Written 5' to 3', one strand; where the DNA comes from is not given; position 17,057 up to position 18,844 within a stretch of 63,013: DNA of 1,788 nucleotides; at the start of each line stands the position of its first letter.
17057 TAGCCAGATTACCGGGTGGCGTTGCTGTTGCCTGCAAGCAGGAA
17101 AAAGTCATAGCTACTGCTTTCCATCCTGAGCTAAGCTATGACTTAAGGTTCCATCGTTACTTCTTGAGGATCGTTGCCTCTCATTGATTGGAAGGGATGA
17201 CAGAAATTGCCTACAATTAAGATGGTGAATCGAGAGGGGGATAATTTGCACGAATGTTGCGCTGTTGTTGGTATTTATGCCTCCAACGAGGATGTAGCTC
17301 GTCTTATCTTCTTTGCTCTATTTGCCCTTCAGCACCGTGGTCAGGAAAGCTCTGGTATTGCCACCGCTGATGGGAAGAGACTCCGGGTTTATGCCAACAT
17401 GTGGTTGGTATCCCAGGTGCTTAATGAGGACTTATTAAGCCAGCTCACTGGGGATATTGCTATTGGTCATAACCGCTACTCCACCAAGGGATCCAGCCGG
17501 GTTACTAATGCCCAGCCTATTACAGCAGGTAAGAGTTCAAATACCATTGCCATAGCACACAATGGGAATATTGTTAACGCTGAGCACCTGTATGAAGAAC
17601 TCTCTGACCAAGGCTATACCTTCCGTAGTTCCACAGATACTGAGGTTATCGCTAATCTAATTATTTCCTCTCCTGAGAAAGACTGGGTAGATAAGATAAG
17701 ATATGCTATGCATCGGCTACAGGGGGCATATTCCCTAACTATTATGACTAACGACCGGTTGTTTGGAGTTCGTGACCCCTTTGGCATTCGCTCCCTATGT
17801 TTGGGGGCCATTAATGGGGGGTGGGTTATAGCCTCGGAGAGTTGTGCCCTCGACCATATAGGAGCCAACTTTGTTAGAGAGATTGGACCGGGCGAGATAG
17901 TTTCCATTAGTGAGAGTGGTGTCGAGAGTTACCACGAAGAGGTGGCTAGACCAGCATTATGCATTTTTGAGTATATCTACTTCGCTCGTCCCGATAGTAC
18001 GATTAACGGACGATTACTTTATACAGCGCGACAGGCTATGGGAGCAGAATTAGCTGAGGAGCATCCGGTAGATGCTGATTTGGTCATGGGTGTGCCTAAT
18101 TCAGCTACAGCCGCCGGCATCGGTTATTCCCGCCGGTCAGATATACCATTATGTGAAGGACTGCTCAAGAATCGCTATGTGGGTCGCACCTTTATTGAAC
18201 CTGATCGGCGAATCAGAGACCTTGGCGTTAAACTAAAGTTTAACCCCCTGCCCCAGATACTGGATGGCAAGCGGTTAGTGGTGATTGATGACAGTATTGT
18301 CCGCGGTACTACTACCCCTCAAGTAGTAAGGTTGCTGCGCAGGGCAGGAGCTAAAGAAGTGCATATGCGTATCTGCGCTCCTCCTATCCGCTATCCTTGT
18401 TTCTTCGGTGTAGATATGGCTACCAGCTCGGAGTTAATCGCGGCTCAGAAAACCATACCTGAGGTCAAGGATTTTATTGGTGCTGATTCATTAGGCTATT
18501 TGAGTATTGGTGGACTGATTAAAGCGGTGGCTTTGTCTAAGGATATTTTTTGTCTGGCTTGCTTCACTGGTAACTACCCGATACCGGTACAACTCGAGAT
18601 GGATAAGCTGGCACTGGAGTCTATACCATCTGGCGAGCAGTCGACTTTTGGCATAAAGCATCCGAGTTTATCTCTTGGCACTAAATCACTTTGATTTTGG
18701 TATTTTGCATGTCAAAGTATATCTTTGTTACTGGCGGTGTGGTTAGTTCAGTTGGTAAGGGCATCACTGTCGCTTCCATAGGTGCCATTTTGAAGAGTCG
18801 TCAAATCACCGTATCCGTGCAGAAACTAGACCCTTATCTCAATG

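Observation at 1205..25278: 24-kb co-directional cluster organised around glutamine rather than a pathway: GS, split GOGAT and eight different glutamine amidotransferases, capped by an NrpR-like regulator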

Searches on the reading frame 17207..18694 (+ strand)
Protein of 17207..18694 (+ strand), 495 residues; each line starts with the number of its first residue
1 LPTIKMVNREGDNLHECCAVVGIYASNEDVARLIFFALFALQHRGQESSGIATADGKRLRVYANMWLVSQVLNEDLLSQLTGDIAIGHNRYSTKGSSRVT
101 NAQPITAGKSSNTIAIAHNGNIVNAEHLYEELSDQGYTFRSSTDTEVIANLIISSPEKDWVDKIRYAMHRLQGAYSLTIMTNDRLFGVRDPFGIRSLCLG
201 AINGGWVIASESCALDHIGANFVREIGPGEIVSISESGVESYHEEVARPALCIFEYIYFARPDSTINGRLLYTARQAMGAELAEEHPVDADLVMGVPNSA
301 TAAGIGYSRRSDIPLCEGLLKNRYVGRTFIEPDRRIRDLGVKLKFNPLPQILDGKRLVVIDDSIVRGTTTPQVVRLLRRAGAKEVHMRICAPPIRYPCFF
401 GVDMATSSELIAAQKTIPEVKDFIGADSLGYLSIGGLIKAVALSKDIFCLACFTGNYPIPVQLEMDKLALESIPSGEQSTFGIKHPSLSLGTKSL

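Call 4: search_protein_families(library=ncbifam, proteins=[window:17207-18694:+], max_evalue=0.00001)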
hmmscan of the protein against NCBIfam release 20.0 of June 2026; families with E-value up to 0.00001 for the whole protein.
window:17207-18694:+ (495 aa): 7 families
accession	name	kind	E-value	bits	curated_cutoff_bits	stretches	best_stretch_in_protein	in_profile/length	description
TIGR01134.1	purF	equivalog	4e-150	501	350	1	18-458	1-432/432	amidophosphoribosyltransferase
NF001484.0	PRK00331.1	subfamily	3.3e-35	121.5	381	1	18-244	2-226/601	isomerizing glutamine--fructose-6-phosphate transaminase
TIGR01135.1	glmS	equivalog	8.4e-34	117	418.05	1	18-246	1-227/607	glutamine--fructose-6-phosphate transaminase (isomerizing)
TIGR01536.1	asn_synth_AEB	equivalog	1.4e-22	80.4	267.1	1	18-229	1-179/517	asparagine synthase (glutamine-hydrolyzing)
NF006949.0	PRK09431.1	equivalog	1.8e-14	53.2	499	1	84-245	44-194/554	asparagine synthase B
TIGR03104.1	trio_amidotrans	equivalog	2.4e-13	49.2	570.1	1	81-216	40-166/589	N-acetylglutaminylglutamine amidotransferase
TIGR03108.1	eps_aminotran_1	hypoth_equivalog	5.5e-13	48.5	816.9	1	83-215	43-166/628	XrtA/PEP-CTERM system amidotransferase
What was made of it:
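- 17207..18694 (+): purF, amidophosphoribosyltransferase (Ntn-Cys). Likely start at 17222. TIGR01134, 501 bits against a cut-off of 350 (call 4).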

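Call 26: find_related_loci(query=window:17207-18694:+, collection=metagenome_contigs, flank=10000)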
Query window:17207-18694:+ (495 aa) in metagenome_contigs; peptide patterns used: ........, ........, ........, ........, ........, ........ (x = any residue, [..] = any of these).
600 stretches matched a pattern (row limit reached: there are more); 599 encode a relative of the query (tblastn E <= 1e-3); the best 80 are kept; 80 distinct loci.
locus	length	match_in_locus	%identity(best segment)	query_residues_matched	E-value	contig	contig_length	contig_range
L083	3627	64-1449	85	13-474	0e+0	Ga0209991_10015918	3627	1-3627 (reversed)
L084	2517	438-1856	81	13-485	0e+0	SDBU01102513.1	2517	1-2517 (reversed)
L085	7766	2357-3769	82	14-484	0e+0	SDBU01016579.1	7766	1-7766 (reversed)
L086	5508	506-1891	82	13-474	0e+0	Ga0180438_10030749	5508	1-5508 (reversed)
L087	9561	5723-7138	81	13-484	0e+0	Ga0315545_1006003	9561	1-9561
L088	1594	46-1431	81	13-474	0e+0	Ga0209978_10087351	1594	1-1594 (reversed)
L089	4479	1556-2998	77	7-485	0e+0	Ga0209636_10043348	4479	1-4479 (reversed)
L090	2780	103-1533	78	11-485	0e+0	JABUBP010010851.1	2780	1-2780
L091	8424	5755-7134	81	14-473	0e+0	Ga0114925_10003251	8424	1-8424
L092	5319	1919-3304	78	12-473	0e+0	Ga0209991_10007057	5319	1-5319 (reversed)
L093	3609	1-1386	79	23-485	0e+0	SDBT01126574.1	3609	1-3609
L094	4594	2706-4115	77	13-482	0e+0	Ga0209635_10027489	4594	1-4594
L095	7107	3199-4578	77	14-473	0e+0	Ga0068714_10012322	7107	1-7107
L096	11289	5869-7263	75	14-478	0e+0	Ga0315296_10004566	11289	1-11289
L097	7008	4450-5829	76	13-472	0e+0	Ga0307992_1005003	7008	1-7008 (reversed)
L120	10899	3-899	86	175-473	3e-174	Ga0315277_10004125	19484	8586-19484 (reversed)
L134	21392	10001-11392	48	9-472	2e-151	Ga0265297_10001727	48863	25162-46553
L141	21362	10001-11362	48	18-471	6e-149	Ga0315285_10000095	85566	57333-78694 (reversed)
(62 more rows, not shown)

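Call 29: search_protein_families(library=ncbifam, proteins=[L141:60-3980:+, L141:3973-5382:+, L141:8329-9978:+, L141:12268-13524:+, L134:8398-10008:+, L134:11441-12982:+, L134:6546-8081:+, L134:2465-4138:+, L134:16711-17856:+, L091:2025-2696:+], max_evalue=1e-10)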
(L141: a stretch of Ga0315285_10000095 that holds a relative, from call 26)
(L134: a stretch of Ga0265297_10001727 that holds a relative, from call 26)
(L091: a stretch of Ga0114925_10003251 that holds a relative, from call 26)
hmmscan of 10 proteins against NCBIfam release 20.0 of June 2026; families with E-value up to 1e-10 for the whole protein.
L141:60-3980:+ (1306 aa): 1 family
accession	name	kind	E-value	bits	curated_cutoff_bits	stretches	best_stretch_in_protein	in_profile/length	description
NF008730.0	PRK11750.1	equivalog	0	1645.3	1047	1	1-1290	192-1476/1490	glutamate synthase large subunit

L141:3973-5382:+ (469 aa): 22 families
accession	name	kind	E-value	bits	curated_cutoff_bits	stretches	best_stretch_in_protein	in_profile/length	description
TIGR01317.1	GOGAT_sm_gam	subfamily_domain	1.8e-181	604.2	447.7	1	4-467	2-485/485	glutamate synthase small subunit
TIGR01318.1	gltD_gamma_fam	subfamily_domain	3.5e-90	302.8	482.95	2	7-311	3-310/467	glutamate synthase, small subunit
NF009410.0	PRK12771.1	subfamily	1.9e-81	274.4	516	1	51-465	47-450/566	NAD(P)-binding protein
NF009408.0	PRK12769.1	equivalog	6e-77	259.2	1003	1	12-311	193-496/659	formate-dependent uric acid utilization protein AegA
TIGR01316.1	gltA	equivalog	2.4e-75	254.1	471.75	1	22-460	4-449/449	NADPH-dependent glutamate synthase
NF009414.0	PRK12778.1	equivalog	1.8e-66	224.9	1103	1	29-461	314-750/752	bifunctional dihydroorotate dehydrogenase B NAD binding subunit/NADPH-dependent glutamate synthase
NF009451.0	PRK12809.1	equivalog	2.9e-57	194.4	1154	1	12-310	176-478/639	formate-dependent uric acid utilization protein YgfT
NF009454.0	PRK12814.1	equivalog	1.3e-56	192.3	916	1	43-311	94-351/657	putative NADPH-dependent glutamate synthase small subunit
TIGR03315.1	Se_ygfK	equivalog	1.2e-55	188.5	835.3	1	45-305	438-688/1012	putative selenate reductase subunit YgfK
NF009413.0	PRK12775.1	equivalog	3.8e-54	183.9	1895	1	18-462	305-756/1006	putative trifunctional 2-polyprenylphenol hydroxylase/glutamate synthase subunit beta/ferritin domain-containing protein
NF010590.0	PRK13984.1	equivalog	4e-52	177.2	946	1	8-298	154-438/611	putative oxidoreductase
NF009409.0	PRK12770.1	subfamily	8.1e-47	160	343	2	138-311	13-201/360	putative glutamate synthase subunit beta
NF009415.0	PRK12779.1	equivalog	6.9e-42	143.4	1519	1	56-310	212-474/944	putative bifunctional glutamate synthase subunit beta/2-polyprenylphenol hydroxylase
NF045663.1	diclust_near_Sec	equivalog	4.4e-35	120.9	530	1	38-240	4-201/759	pyridine nucleotide-disulfide oxidoreductase/dicluster-binding protein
TIGR01292.1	TRX_reduct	equivalog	2.8e-17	62.5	343.45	1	357-460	203-300/300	thioredoxin-disulfide reductase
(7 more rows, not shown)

L141:8329-9978:+ (549 aa): 13 families
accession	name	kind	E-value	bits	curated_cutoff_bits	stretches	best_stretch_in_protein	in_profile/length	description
NF003671.0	PRK05294.1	equivalog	3e-281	935.6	599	1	1-548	1-543/1058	carbamoyl-phosphate synthase large subunit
TIGR01369.1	CPSaseII_lrg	equivalog_domain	4.1e-268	892.1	1027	1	2-549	1-545/1052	carbamoyl-phosphate synthase (glutamine-hydrolyzing) large subunit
NF006406.0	PRK08654.1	equivalog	1.3e-18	66.8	739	1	31-342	26-330/499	acetyl-CoA carboxylase biotin carboxylase subunit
NF006286.0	PRK08462.1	equivalog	1.1e-15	57.4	740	1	5-333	2-324/445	acetyl-CoA carboxylase biotin carboxylase subunit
NF053643.1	Ddl_archaea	equivalog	2.8e-15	56.2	500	1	37-337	18-306/367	putative pseudomurein biosynthesis ATP-grasp protein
NF006367.0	PRK08591.1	subfamily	2.9e-15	56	597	1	7-340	2-329/451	acetyl-CoA carboxylase biotin carboxylase subunit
NF005525.0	PRK07178.1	equivalog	3.1e-15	55.8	768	1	7-342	2-329/471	acetyl-CoA carboxylase biotin carboxylase subunit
TIGR00514.1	accC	equivalog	1.8e-13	50.1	626.5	1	32-340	27-329/449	acetyl-CoA carboxylase biotin carboxylase subunit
NF004085.0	PRK05586.1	equivalog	4.3e-13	49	723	1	47-340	42-329/448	acetyl-CoA carboxylase biotin carboxylase subunit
NF009554.0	PRK12999.1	equivalog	5.1e-13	47.7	965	1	71-337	67-330/1147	pyruvate carboxylase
NF009402.0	PRK12767.1-1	equivalog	2.1e-12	46.5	218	1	29-311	15-283/329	carbamoyl phosphate synthase-like protein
TIGR01235.1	pyruv_carbox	equivalog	2.7e-12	45.1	1114.45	1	70-334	62-323/1143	pyruvate carboxylase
TIGR01205.1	D_ala_D_alaTIGR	subfamily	3.2e-11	42.8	245.65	1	29-302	19-285/318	D-alanine--D-alanine ligase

L141:12268-13524:+ (418 aa): 17 families
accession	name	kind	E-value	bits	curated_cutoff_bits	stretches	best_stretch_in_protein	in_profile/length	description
NF053631.1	RNA_helic_CshA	equivalog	5.8e-116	387.9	646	1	23-387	1-368/434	degradosome RNA helicase CshA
NF008744.0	PRK11776.1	equivalog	1.2e-103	347.2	524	1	21-390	4-376/460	ATP-dependent RNA helicase DbpA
NF053710.1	RNA_heli_RhlE2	exception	8.8e-100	334.9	925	1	23-379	3-372/635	RNA helicase RhlE2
NF007882.0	PRK10590.1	equivalog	9.7e-100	334.6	743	1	23-378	3-367/456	ATP-dependent RNA helicase RhlE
NF053711.1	RNA_heli_RhlE1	exception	3.7e-98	329.1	750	1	23-393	3-381/434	RNA helicase RhlE1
NF053636.1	DDHlcsCsdAPsy1082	equivalog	4e-91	306.1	890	1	23-385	5-372/512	DEAD/DEAH box helicase CsdA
NF008394.0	PRK11192.1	equivalog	1.6e-90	304.1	507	1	22-382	4-373/441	ATP-dependent RNA helicase SrmB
NF008642.0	PRK11634.1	equivalog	8e-89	298.7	989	1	22-385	7-374/628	DEAD/DEAH family ATP-dependent RNA helicase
NF002340.1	PRK01297.1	equivalog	1.1e-88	297.6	564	1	23-375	3-368/372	ATP-dependent RNA helicase RhlB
NF003419.0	PRK04837.1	equivalog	1.5e-84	284.2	588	1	20-386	8-386/424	ATP-dependent RNA helicase RhlB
NF003390.0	PRK04537.1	equivalog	3.4e-76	257.5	732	1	20-381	8-382/572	ATP-dependent RNA helicase RhlB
NF010337.0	PRK13766.1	equivalog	1.3e-18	66.5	610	0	258-351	368-469/781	Hef nuclease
TIGR00614.1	recQ_fam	subfamily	1.8e-17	63.3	219.8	1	45-365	13-335/470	RecQ family ATP-dependent DNA helicase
TIGR01389.1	recQ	equivalog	6.6e-17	61.2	640.2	1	48-363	18-332/591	DNA helicase RecQ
TIGR04121.1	DEXH_lig_assoc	equivalog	8.6e-15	53.5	850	1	44-348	14-344/804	ligase-associated DNA damage response DEXH box helicase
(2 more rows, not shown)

L134:8398-10008:+ (536 aa): 13 families
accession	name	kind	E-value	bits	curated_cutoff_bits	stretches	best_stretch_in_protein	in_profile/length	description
NF003671.0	PRK05294.1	equivalog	2.9e-234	780.1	599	1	8-529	543-1058/1058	carbamoyl-phosphate synthase large subunit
TIGR01369.1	CPSaseII_lrg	equivalog_domain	3.2e-200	667.4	1027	1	7-508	545-1049/1052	carbamoyl-phosphate synthase (glutamine-hydrolyzing) large subunit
TIGR01235.1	pyruv_carbox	equivalog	5.5e-17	60.6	1114.45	1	109-343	93-335/1143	pyruvate carboxylase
NF006406.0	PRK08654.1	equivalog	2.2e-15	56.2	739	1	108-332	92-321/499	acetyl-CoA carboxylase biotin carboxylase subunit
NF009554.0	PRK12999.1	equivalog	1e-14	53.4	965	1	109-343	97-339/1147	pyruvate carboxylase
TIGR00514.1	accC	equivalog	1.5e-14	53.7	626.5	1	111-332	95-322/449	acetyl-CoA carboxylase biotin carboxylase subunit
NF009402.0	PRK12767.1-1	equivalog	4.2e-14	52.1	218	1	45-308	22-281/329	carbamoyl phosphate synthase-like protein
NF006286.0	PRK08462.1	equivalog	1e-13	51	740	1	113-333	99-325/445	acetyl-CoA carboxylase biotin carboxylase subunit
NF006367.0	PRK08591.1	subfamily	1.4e-13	50.4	597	1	111-332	95-322/451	acetyl-CoA carboxylase biotin carboxylase subunit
NF053643.1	Ddl_archaea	equivalog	3.8e-13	49.2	500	1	45-315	17-284/367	putative pseudomurein biosynthesis ATP-grasp protein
NF002563.0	PRK02186.1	subfamily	2e-12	46.2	625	1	115-331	91-307/890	argininosuccinate lyase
NF004085.0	PRK05586.1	equivalog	3.8e-11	42.6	723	1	119-332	103-322/448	acetyl-CoA carboxylase biotin carboxylase subunit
NF009471.0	PRK12833.1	equivalog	7.9e-11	41.1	686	0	110-332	97-325/467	acetyl-CoA carboxylase biotin carboxylase subunit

L134:11441-12982:+ (513 aa): 21 families
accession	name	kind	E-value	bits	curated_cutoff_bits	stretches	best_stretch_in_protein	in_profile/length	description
NF000848.1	PRK00074.1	equivalog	4.3e-243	807.5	400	1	6-513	1-512/512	glutamine-hydrolyzing GMP synthase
TIGR00884.1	guaA_Cterm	equivalog_domain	6.3e-147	488.8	338.75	1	201-513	2-310/310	glutamine-hydrolyzing GMP synthase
TIGR00888.1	guaA_Nterm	equivalog_domain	1.1e-73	246.7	172.15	1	6-192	1-187/188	glutamine-hydrolyzing GMP synthase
NF001975.0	PRK00758.1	equivalog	1.1e-51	175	198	1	5-190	3-182/185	GMP synthase subunit A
NF006562.0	PRK09065.1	equivalog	5.9e-20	71.8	205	1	14-178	24-196/242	glutamine amidotransferase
NF005849.0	PRK07765.1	equivalog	1.7e-17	63.5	308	1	44-206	44-208/219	aminodeoxychorismate/anthranilate synthase component II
NF005799.0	PRK07649.1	equivalog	5.5e-16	58.7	327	1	50-188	47-187/195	aminodeoxychorismate/anthranilate synthase component II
NF005743.0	PRK07567.1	equivalog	7.6e-16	58.1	264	1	41-174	46-194/245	glutamine amidotransferase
NF010081.0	PRK13566.1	equivalog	8.6e-16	57.3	645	1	4-188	529-719/729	anthranilate synthase component I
NF011201.0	PRK14607.1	equivalog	3.6e-15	55.6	670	1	36-188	34-188/534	bifunctional anthranilate synthase component II/anthranilate phosphoribosyltransferase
NF004212.0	PRK05665.1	equivalog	3.2e-13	50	309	1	74-183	90-198/241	amidotransferase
TIGR00566.1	trpG_papA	subfamily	3.2e-13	49.9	121.05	1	46-187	44-191/192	glutamine amidotransferase of anthranilate synthase or aminodeoxychorismate synthase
NF005946.0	PRK08007.1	equivalog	4.6e-13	49.1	332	1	43-187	40-186/187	aminodeoxychorismate synthase component 2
NF009475.0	PRK12838.1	equivalog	5.8e-13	48.5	221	1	3-189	169-353/359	carbamoyl phosphate synthase small subunit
NF005458.0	PRK07053.1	equivalog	6.5e-13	48.6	250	1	42-182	43-190/234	glutamine amidotransferase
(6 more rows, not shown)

L134:6546-8081:+ (511 aa): 1 family
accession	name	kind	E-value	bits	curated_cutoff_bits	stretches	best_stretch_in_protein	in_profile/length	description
NF010184.0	PRK13663.1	equivalog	3.6e-217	721.8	631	1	6-509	2-492/494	hypothetical protein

L134:2465-4138:+ (557 aa): 14 families
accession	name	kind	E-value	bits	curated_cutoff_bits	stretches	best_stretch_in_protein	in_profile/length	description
NF003671.0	PRK05294.1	equivalog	2.4e-278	926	599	1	1-554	1-543/1058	carbamoyl-phosphate synthase large subunit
TIGR01369.1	CPSaseII_lrg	equivalog_domain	3.7e-263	875.7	1027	1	2-554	1-544/1052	carbamoyl-phosphate synthase (glutamine-hydrolyzing) large subunit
NF006406.0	PRK08654.1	equivalog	7.8e-20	70.8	739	1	59-340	54-328/499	acetyl-CoA carboxylase biotin carboxylase subunit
NF006367.0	PRK08591.1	subfamily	8.3e-17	61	597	1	8-340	3-329/451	acetyl-CoA carboxylase biotin carboxylase subunit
NF006286.0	PRK08462.1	equivalog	9.4e-17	61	740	1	5-333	2-324/445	acetyl-CoA carboxylase biotin carboxylase subunit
NF005525.0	PRK07178.1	equivalog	5.7e-16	58.2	768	1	7-342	2-329/471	acetyl-CoA carboxylase biotin carboxylase subunit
NF053643.1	Ddl_archaea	equivalog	5.1e-15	55.3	500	1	37-329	18-297/367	putative pseudomurein biosynthesis ATP-grasp protein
TIGR00514.1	accC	equivalog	2.6e-14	52.9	626.5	1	100-339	87-328/449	acetyl-CoA carboxylase biotin carboxylase subunit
NF009554.0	PRK12999.1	equivalog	8.9e-14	50.3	965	1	71-336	67-329/1147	pyruvate carboxylase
TIGR01235.1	pyruv_carbox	equivalog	1.3e-13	49.4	1114.45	1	70-334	62-323/1143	pyruvate carboxylase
NF004085.0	PRK05586.1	equivalog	1.7e-13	50.3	723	1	103-340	90-329/448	acetyl-CoA carboxylase biotin carboxylase subunit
TIGR01205.1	D_ala_D_alaTIGR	subfamily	3.6e-12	45.9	245.65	1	29-302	19-285/318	D-alanine--D-alanine ligase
NF009402.0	PRK12767.1-1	equivalog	1.8e-11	43.4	218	1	29-311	15-283/329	carbamoyl phosphate synthase-like protein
NF009471.0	PRK12833.1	equivalog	4.2e-11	42.1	686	1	6-343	4-335/467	acetyl-CoA carboxylase biotin carboxylase subunit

L134:16711-17856:+ (381 aa): 9 families
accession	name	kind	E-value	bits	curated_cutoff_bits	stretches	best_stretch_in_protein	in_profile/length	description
NF041546.1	ParA_partition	equivalog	4.1e-34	117.9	180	2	108-248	64-202/203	ParA family partition ATPase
TIGR03453.1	partition_RepA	equivalog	8.4e-32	110.4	348.45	1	4-235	107-355/387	plasmid partitioning protein RepA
TIGR01969.1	minD_arch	subfamily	7.1e-24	84.3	201.75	1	3-259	2-239/251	cell division ATPase MinD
TIGR03371.1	cellulose_yhjQ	equivalog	5.9e-23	81.6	157.85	1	1-248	1-239/246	cellulose biosynthesis protein BcsQ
NF041283.1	PrgP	equivalog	2.6e-21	76.2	400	1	4-233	5-241/297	ParA superfamily DNA segregation protein PrgP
NF010443.0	PRK13869.1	subfamily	3e-20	72.4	446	1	3-164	123-295/405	plasmid-partitioning protein RepA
NF010259.0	PRK13705.1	equivalog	1.6e-17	63.5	725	1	4-222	109-340/388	plasmid-partitioning protein SopA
TIGR01968.1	minD_bact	equivalog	3.5e-15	56.1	212.9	1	4-259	4-245/261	septum site-determining protein MinD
TIGR01287.1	nifH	equivalog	7.4e-12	45.1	394.35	0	4-78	3-74/275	nitrogenase iron protein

L091:2025-2696:+ (223 aa): 36 families (the best 25 are shown)
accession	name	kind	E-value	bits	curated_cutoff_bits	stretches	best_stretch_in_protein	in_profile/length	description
NF040534.1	resp_reg_YycF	equivalog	3.9e-38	131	340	1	10-221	4-228/231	response regulator YycF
NF040689.1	MtrAB_MtrA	equivalog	7.9e-38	130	300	1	12-219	4-217/219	MtrAB system response regulator MtrA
TIGR02154.1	PhoB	equivalog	1.4e-36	125.9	296.2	1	8-220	4-225/226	phosphate regulon transcriptional regulator PhoB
NF045914.1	RespRegNblR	equivalog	6.8e-35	120.7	300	1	6-221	7-226/228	response regulator transcription factor NblR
NF045944.1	ResRegRpaBCyano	equivalog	2.4e-31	108.9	330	1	23-221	15-228/229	response regulator transcription factor RpaB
NF041733.1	resp_reg_CseB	equivalog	3.9e-31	108.2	350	1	13-221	7-227/228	two-component system response regulator CseB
NF053854.1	RespRegPhoBBctds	equivalog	1.3e-30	106.5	270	1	8-220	1-224/225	two-component system response regulator PhoB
TIGR01387.1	cztR_silR_copR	subfamily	1.1e-28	100.3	279.2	1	8-220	1-218/218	heavy metal response regulator transcription factor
NF041209.1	resp_regPieR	equivalog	1.2e-28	100.3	450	1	43-220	38-227/231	two component system response regulator PieR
NF007546.0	PRK10161.1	equivalog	5.6e-28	98.1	471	1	10-221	6-226/229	phosphate response regulator transcription factor PhoB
NF007982.1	PRK10710.1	equivalog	1.4e-27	96.8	380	1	6-221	8-228/235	envelope stress response regulator BaeR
NF033120.0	vanR_FM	exception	5.7e-27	94.8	460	1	7-221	5-230/231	vancomycin resistance response regulator transcription factor, VanR-F/VanR-M family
NF008296.0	PRK11083.1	equivalog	3.1e-25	88.9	273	1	8-222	6-227/228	two-component system response regulator CreB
NF033117.2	vanR_ACDEGLN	exception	2.8e-24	86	350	1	11-219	3-224/226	VanR-ABDEGLN family response regulator transcription factor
NF051850.1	RespRegRprY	equivalog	1.8e-23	83.2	370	1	9-220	7-226/234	response regulator transcription factor RprY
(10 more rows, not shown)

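Call 54: search_protein_families(library=ncbifam, proteins=[L120:1337-2353:+, L120:2350-3057:+, L120:3082-4629:+, L087:4190-4915:+, L087:4915-5670:+, L087:7343-8245:+, L087:8248-8793:+, L091:7506-8417:+], max_evalue=1e-15)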
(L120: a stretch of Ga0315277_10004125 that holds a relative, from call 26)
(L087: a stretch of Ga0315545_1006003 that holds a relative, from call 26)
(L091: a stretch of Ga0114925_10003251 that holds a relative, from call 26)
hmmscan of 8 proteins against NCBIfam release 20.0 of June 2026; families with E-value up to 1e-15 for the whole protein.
L120:1337-2353:+ (338 aa): 1 family
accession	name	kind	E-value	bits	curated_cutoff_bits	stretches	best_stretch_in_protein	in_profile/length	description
TIGR00878.1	purM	equivalog_domain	7.7e-117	390.2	236.35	1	7-328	2-331/332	phosphoribosylformylglycinamidine cyclo-ligase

L120:2350-3057:+ (235 aa): 0 families

L120:3082-4629:+ (515 aa): 3 families
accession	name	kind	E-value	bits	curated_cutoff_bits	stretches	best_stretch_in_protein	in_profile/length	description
NF002049.0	PRK00881.1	equivalog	9.9e-221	733.9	402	1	1-515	6-510/510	bifunctional phosphoribosylaminoimidazolecarboxamide formyltransferase/IMP cyclohydrolase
TIGR00355.1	purH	equivalog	3e-200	666.4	528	1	2-515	2-511/511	bifunctional phosphoribosylaminoimidazolecarboxamide formyltransferase/IMP cyclohydrolase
NF005492.0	PRK07106.1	equivalog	1.5e-44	152.4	415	2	284-451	95-261/390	phosphoribosylaminoimidazolecarboxamide formyltransferase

L087:4190-4915:+ (241 aa): 2 families
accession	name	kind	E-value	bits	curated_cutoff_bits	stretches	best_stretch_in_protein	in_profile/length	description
TIGR00478.1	tly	subfamily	1.1e-75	253.9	185.8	1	5-233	1-228/228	TlyA family rRNA (cytidine-2'-O)-methyltransferase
NF049952.1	23rRNACMtaseTlyA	equivalog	9.2e-53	179.1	250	1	5-237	2-233/236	23S rRNA (cytidine-2'-O)-methyltransferase TlyA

L087:4915-5670:+ (251 aa): 1 family
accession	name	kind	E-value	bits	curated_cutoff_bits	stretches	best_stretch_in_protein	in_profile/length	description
NF047920.1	lactonase_UilS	equivalog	2.5e-16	60.2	400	0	13-134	9-129/285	UilS family quorum-quenching N-acyl-homoserine lactonase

L087:7343-8245:+ (300 aa): 1 family
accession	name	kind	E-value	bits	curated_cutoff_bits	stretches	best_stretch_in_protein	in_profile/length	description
TIGR00878.1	purM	equivalog_domain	2.2e-113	378.8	236.35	1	2-291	34-331/332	phosphoribosylformylglycinamidine cyclo-ligase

L087:8248-8793:+ (181 aa): 0 families

L091:7506-8417:+ (303 aa): 1 family
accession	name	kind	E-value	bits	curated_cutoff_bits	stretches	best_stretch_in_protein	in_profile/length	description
TIGR00878.1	purM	equivalog_domain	3.5e-110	368.3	236.35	1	1-291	33-331/332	phosphoribosylformylglycinamidine cyclo-ligase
